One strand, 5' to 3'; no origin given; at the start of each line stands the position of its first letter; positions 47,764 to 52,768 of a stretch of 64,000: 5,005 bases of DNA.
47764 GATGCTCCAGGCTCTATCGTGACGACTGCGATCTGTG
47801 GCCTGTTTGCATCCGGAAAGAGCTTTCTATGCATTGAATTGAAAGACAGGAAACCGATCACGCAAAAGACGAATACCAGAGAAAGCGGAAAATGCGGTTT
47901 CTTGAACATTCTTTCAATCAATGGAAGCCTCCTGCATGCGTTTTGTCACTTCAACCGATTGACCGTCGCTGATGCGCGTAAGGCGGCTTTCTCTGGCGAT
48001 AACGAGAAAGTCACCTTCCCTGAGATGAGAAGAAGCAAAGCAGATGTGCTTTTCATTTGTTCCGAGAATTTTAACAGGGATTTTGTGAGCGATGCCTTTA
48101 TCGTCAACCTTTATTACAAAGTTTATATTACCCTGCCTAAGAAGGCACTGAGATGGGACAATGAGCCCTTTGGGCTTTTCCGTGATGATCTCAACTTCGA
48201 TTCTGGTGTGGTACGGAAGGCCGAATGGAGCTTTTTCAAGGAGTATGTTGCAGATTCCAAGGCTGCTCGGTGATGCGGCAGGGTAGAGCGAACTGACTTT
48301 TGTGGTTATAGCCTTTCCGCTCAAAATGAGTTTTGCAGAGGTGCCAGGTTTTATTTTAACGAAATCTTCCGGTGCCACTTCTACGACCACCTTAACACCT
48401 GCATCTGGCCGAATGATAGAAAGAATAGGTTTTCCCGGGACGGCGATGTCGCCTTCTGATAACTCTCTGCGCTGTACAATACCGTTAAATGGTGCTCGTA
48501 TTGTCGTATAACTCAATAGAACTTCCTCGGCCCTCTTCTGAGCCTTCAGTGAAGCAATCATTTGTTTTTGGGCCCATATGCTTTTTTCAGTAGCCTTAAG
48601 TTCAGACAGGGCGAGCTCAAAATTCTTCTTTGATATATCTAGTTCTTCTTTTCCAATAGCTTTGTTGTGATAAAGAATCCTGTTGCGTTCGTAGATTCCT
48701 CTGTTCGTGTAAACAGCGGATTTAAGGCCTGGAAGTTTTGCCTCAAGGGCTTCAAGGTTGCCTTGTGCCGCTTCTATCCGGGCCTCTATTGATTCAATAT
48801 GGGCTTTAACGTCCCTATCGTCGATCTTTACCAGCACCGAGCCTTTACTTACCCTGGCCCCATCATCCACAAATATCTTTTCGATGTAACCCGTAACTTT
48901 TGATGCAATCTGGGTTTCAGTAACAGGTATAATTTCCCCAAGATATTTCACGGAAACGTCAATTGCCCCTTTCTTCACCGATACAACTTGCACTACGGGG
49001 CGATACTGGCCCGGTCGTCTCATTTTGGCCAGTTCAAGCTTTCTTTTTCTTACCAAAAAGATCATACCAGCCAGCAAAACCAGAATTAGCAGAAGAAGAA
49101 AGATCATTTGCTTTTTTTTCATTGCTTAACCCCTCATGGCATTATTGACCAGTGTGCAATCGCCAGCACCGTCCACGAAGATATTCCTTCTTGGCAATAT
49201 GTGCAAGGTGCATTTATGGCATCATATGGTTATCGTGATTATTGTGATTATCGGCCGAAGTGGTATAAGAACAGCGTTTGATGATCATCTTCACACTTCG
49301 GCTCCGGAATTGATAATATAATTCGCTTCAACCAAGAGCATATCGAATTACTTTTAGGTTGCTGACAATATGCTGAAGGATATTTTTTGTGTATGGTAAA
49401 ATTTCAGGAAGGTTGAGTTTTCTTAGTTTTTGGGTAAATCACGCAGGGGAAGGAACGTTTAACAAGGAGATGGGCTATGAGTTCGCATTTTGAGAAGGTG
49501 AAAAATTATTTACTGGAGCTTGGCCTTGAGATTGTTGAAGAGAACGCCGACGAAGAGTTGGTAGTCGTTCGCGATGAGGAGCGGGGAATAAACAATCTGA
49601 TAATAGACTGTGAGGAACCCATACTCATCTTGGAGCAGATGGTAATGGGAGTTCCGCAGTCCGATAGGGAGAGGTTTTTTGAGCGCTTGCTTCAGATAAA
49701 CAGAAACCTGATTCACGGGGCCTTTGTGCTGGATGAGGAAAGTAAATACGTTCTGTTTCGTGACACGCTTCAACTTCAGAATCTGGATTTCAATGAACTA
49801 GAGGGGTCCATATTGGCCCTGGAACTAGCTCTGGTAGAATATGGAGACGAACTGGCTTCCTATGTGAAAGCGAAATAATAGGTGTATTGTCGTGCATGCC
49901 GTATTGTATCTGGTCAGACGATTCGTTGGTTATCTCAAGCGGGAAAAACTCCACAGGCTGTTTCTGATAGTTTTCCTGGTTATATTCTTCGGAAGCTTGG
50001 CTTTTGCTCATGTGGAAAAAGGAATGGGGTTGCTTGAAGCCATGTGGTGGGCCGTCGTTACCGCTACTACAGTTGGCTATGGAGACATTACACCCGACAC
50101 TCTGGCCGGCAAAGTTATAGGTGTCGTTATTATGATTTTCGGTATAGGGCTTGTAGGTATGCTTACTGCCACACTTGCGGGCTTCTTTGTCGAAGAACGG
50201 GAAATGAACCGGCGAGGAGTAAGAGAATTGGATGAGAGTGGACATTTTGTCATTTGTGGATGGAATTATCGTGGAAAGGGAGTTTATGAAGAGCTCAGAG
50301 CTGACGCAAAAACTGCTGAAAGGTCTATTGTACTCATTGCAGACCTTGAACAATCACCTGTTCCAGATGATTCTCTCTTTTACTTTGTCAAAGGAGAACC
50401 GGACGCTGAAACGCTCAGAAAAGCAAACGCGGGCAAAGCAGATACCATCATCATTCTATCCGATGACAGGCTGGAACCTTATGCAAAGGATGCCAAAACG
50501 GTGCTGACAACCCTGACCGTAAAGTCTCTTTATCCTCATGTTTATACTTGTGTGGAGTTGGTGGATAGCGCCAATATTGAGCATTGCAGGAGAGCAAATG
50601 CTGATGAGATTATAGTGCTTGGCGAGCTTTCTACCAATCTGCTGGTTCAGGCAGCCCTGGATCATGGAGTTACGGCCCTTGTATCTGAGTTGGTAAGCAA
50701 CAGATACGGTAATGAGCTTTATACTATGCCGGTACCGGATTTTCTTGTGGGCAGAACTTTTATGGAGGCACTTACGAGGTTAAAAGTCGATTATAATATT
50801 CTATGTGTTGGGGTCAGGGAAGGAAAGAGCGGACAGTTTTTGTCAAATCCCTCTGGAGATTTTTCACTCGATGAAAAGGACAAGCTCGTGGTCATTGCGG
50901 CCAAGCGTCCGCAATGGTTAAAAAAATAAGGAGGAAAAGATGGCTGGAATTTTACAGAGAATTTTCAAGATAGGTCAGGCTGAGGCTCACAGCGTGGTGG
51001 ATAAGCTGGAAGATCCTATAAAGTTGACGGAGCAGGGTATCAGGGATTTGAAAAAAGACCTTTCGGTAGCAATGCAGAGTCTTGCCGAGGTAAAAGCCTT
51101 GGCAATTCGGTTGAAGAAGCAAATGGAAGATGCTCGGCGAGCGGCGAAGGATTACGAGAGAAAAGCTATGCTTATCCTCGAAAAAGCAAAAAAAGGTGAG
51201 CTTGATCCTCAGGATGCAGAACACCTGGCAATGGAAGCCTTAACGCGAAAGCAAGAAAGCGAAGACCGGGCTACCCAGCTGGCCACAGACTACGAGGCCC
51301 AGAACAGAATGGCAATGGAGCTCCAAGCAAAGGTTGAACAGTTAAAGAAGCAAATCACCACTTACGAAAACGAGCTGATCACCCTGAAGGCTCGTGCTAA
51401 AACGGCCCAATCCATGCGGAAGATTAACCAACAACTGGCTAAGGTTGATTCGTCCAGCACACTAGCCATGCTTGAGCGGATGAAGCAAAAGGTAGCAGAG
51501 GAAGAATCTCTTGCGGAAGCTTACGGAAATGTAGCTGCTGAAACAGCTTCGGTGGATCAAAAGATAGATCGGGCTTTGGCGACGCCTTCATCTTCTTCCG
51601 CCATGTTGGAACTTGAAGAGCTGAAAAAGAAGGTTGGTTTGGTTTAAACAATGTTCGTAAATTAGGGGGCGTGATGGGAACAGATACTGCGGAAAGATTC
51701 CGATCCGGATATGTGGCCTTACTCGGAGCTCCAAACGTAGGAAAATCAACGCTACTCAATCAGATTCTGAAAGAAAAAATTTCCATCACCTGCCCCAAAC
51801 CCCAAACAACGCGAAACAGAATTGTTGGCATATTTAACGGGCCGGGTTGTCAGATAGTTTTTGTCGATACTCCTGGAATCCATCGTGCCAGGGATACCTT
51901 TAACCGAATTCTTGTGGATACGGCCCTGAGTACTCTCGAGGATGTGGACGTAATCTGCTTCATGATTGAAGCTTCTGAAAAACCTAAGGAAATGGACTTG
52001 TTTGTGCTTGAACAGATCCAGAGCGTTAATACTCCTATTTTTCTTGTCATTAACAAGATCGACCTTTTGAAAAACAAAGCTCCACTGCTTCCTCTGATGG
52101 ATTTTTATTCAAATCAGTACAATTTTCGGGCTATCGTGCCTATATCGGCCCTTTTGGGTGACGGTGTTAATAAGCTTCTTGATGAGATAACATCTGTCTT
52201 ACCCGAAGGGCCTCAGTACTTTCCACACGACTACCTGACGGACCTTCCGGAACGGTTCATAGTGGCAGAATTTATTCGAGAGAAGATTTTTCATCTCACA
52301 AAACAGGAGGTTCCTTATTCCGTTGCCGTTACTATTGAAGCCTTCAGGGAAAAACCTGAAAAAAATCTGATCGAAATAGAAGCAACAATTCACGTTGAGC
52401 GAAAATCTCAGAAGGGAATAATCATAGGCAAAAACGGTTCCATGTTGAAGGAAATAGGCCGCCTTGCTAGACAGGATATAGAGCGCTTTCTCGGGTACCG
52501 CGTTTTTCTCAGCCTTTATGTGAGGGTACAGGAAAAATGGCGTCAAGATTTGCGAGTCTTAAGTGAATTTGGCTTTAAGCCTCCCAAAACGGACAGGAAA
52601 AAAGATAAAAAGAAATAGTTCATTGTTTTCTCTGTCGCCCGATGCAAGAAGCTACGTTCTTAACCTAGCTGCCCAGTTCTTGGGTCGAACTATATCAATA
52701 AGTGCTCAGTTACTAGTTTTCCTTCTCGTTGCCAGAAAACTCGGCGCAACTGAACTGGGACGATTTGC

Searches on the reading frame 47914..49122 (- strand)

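Call 78: search_protein_families(library=pfam, proteins=[window:47914-49122:-], max_evalue=0.00001)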
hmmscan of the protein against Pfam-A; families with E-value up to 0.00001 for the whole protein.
window:47914-49122:- (402 aa): 4 families
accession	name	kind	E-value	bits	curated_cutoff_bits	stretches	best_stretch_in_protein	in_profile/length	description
PF16576.10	HlyD_D23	-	1.6e-13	50.9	30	1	70-286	20-191/214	Barrel-sandwich domain of CusB or HlyD membrane-fusion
PF12700.13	HlyD_2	-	1.9e-13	50.4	25.1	1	173-361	196-383/416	HlyD family secretion protein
PF13437.12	HlyD_3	-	2.7e-12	47.8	22.2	1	207-284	1-81/106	HlyD family secretion protein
PF00364.28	Biotin_lipoyl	-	2.5e-06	27.7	22.1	0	69-100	42-73/73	Biotin-requiring enzyme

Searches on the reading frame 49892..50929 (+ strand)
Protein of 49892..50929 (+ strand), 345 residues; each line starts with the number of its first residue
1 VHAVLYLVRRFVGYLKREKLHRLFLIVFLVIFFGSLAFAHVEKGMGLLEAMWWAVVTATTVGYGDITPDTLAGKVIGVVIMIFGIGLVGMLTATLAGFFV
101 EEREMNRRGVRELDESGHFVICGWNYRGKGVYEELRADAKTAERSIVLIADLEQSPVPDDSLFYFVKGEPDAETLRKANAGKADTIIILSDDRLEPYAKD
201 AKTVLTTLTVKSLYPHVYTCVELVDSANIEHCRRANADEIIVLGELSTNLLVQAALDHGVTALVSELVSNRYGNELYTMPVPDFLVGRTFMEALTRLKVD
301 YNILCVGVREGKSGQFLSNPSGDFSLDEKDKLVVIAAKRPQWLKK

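Call 78: search_protein_families(library=pfam, proteins=[window:49892-50929:+], max_evalue=0.00001)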
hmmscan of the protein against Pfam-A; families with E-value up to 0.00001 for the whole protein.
window:49892-50929:+ (345 aa): 5 families
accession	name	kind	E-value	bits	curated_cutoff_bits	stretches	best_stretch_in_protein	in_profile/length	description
PF07885.22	Ion_trans_2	-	4.5e-17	62.1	22.5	1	26-100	2-78/79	Ion channel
PF02254.24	TrkA_N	-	3.3e-11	44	23.8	1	119-242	1-115/116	TrkA-N domain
PF22614.2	Slo-like_RCK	-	1.9e-09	37.6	24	1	116-219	3-117/119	Calcium-activated potassium channel slowpoke-like RCK domain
PF06241.17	Castor_Poll_mid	-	1.9e-08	34.7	26.7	1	246-338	3-90/104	Castor and Pollux, part of voltage-gated ion channel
PF00520.37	Ion_trans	-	4.9e-08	32.9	25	1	23-104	132-238/241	Ion transport protein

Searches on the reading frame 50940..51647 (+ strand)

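Call 78: search_protein_families(library=pfam, proteins=[window:50940-51647:+], max_evalue=0.00001)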
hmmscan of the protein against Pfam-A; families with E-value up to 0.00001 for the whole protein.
window:50940-51647:+ (235 aa): 1 family
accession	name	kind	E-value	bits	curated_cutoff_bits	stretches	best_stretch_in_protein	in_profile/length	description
PF04012.17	PspA_IM30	-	5.5e-46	157.4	33.9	1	3-230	1-216/220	PspA/IM30 family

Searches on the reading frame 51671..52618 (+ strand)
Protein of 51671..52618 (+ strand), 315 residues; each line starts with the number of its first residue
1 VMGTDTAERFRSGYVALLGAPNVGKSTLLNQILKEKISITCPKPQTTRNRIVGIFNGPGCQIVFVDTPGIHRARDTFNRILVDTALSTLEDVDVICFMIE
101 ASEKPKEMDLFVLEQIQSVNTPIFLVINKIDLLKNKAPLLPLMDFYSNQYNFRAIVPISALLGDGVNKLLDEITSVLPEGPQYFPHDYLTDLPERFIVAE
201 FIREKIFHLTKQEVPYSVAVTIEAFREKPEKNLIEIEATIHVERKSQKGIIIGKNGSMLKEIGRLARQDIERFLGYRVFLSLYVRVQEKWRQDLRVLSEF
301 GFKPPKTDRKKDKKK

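Call 78: search_protein_families(library=pfam, proteins=[window:51671-52618:+], max_evalue=0.00001)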
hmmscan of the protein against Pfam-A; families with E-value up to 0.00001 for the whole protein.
window:51671-52618:+ (315 aa): 6 families
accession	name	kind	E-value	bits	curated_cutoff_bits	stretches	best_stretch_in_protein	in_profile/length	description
PF01926.29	MMR_HSR1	-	1e-24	87.3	21.9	1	15-129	2-113/113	50S ribosome-binding GTPase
PF07650.23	KH_2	-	3.1e-20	72.2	22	1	213-291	1-78/78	KH domain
PF02421.24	FeoB_N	-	3.3e-13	49.9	27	1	15-173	3-156/156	Ferrous iron transport protein B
PF00009.33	GTP_EFTU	-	8.8e-13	48.7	26.5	1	55-178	64-187/188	Elongation factor Tu GTP binding domain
PF00350.29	Dynamin_N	-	8e-09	36.2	27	0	15-48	1-34/168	Dynamin family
PF03193.22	RsgA_GTPase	-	1.3e-06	28.7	30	0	8-71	102-169/174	RsgA GTPase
